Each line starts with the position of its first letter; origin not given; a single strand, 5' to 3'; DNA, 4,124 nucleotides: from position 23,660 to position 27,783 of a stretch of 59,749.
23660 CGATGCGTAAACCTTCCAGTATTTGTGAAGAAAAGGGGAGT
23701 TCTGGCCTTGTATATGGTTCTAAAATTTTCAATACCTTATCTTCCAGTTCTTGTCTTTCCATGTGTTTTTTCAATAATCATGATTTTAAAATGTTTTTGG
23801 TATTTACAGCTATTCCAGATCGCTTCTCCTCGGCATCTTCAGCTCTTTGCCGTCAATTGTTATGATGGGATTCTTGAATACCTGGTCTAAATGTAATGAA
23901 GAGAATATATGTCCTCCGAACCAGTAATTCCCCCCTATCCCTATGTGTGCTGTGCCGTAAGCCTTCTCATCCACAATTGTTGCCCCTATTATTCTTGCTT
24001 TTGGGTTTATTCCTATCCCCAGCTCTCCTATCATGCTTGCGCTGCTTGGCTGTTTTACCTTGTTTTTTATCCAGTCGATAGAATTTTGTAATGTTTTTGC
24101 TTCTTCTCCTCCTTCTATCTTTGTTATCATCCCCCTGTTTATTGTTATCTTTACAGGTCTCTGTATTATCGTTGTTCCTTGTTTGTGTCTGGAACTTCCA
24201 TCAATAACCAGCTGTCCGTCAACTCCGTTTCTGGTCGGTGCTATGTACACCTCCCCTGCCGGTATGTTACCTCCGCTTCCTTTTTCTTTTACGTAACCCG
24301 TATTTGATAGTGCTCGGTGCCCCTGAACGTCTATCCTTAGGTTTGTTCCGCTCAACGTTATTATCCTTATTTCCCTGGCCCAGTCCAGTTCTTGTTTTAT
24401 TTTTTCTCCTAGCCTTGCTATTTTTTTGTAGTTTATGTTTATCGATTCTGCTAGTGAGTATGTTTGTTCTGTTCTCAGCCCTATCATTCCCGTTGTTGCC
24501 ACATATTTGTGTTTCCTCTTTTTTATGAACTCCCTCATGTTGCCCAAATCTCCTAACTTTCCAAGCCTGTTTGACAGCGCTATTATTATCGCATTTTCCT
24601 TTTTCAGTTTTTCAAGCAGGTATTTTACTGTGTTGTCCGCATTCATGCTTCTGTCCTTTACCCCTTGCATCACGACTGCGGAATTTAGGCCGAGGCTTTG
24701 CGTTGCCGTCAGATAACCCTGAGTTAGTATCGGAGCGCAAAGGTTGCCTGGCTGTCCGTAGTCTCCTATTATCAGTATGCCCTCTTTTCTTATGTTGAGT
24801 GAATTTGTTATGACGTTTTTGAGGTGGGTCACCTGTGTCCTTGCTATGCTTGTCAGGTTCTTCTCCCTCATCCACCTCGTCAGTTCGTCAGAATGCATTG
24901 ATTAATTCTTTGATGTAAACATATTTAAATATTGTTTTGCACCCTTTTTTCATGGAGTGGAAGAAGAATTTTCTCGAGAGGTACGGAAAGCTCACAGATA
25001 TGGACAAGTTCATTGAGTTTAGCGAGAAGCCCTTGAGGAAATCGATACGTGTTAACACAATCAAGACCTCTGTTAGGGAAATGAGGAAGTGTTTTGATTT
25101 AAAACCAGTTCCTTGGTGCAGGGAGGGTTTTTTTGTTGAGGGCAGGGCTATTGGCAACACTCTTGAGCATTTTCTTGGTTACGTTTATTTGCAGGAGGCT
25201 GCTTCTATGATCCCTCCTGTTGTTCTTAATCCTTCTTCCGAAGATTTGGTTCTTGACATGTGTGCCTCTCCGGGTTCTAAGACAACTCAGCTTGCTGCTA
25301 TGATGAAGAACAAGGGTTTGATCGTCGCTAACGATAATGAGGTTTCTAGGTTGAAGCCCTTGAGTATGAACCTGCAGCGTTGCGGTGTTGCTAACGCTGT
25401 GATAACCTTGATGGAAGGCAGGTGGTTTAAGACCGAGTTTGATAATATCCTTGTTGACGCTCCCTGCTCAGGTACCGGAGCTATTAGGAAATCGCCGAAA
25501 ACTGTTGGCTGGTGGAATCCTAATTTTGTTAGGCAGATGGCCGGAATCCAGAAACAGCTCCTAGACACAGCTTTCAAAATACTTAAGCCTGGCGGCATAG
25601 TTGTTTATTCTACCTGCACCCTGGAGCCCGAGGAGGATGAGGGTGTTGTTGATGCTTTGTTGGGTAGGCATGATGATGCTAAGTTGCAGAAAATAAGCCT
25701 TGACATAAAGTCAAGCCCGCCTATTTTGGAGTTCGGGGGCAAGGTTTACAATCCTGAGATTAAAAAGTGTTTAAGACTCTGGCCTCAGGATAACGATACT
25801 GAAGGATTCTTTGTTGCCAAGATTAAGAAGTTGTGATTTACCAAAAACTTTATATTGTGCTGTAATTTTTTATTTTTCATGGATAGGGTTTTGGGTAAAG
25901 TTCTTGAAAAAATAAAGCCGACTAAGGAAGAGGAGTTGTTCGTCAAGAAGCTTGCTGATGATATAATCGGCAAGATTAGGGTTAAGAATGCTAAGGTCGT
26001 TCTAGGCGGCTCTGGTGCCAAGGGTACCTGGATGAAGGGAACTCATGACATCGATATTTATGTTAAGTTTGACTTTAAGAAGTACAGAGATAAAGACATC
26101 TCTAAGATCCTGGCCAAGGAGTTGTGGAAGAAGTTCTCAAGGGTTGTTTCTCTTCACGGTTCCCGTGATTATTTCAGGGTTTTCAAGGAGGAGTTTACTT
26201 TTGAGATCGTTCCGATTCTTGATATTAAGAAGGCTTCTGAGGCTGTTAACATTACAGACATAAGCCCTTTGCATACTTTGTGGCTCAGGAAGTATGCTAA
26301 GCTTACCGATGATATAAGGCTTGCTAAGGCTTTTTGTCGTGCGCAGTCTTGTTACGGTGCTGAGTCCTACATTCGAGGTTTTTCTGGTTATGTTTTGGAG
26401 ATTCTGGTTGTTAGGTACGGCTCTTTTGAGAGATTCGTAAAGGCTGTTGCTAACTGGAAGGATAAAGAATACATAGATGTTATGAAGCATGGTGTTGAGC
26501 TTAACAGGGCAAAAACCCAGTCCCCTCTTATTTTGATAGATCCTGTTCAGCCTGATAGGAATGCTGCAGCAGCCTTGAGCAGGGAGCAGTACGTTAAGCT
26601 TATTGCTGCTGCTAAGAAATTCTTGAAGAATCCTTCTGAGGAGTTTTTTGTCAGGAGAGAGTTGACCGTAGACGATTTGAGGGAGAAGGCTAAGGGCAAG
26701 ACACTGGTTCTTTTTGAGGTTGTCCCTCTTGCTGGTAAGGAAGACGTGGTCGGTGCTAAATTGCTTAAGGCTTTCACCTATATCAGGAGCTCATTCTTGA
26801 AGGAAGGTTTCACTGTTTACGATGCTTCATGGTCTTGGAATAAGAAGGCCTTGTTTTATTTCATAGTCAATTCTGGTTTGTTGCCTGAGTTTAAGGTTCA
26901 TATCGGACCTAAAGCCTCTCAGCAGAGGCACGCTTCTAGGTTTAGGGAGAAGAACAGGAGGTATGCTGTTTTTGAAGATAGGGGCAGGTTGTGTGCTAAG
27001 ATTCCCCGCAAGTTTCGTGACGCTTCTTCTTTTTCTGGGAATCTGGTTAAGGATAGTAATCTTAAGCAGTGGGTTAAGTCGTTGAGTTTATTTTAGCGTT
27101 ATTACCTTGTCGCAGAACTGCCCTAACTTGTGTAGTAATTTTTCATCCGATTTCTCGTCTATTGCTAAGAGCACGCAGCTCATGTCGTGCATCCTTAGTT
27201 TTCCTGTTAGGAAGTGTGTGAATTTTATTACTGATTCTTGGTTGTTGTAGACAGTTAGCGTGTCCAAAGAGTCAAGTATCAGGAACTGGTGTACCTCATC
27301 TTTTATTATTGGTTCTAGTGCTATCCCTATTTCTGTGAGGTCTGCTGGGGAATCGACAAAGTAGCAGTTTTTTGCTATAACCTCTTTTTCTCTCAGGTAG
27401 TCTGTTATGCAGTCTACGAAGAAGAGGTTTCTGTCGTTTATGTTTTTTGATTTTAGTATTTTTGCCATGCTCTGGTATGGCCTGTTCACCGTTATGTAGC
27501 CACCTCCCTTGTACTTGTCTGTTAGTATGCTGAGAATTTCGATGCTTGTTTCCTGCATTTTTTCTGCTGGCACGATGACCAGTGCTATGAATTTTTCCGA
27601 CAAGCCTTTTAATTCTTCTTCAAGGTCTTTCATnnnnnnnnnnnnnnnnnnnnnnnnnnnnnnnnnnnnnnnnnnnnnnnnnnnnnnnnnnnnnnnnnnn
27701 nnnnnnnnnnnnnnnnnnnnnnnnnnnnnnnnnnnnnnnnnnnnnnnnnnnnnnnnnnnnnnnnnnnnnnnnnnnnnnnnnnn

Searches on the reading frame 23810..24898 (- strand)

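Call 49: search_protein_families(library=pfam, proteins=[window:23810-24898:-], max_evalue=0.00001)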
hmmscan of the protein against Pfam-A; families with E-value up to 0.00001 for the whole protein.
window:23810-24898:- (362 aa): 1 family
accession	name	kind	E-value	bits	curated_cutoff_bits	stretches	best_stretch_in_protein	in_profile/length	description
PF02073.20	Peptidase_M29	-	1.4e-10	41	27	1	158-326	186-351/406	Thermophilic metalloprotease (M29)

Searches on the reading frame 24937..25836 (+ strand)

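Call 49: search_protein_families(library=pfam, proteins=[window:24937-25836:+], max_evalue=0.00001)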
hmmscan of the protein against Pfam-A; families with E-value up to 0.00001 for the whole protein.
window:24937-25836:+ (299 aa): 2 families
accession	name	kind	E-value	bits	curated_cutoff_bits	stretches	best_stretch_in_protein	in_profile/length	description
PF01189.24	Methyltr_RsmB-F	-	2e-55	188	27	1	95-297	2-199/199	16S rRNA methyltransferase RsmB/F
PF17125.10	Methyltr_RsmF_N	-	1.5e-18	67.4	34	1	11-88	4-86/86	N-terminal domain of 16S rRNA methyltransferase RsmF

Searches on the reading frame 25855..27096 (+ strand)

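Call 11: search_protein_families(library=pfam, proteins=[window:25855-27096:+])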
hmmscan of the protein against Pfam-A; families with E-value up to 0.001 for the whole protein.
window:25855-27096:+ (413 aa): 3 families
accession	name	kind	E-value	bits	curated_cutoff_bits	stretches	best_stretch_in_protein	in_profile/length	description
PF09249.16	tRNA_NucTransf2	-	4.8e-38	130.3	27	1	152-265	1-112/113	tRNA nucleotidyltransferase, second domain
PF21133.2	CAA_C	-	9.7e-12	45.2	22.2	1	296-393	17-115/144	CCA-adding enzyme, C-terminal domain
PF01909.29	NTP_transf_2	-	3.2e-06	27.9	21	1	43-89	12-57/93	Nucleotidyltransferase domain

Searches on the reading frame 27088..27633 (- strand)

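Call 49: search_protein_families(library=pfam, proteins=[window:27088-27633:-], max_evalue=0.00001)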
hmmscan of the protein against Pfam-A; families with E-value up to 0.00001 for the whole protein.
window:27088-27633:- (181 aa): 2 families
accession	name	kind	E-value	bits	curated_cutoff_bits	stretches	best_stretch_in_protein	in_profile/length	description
PF24336.1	DUF7504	-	5e-08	34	27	1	92-180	83-179/179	Family of unknown function (DUF7504)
PF05763.18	DUF835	-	6.4e-06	26.4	33.1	0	95-162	57-123/136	Protein of unknown function (DUF835)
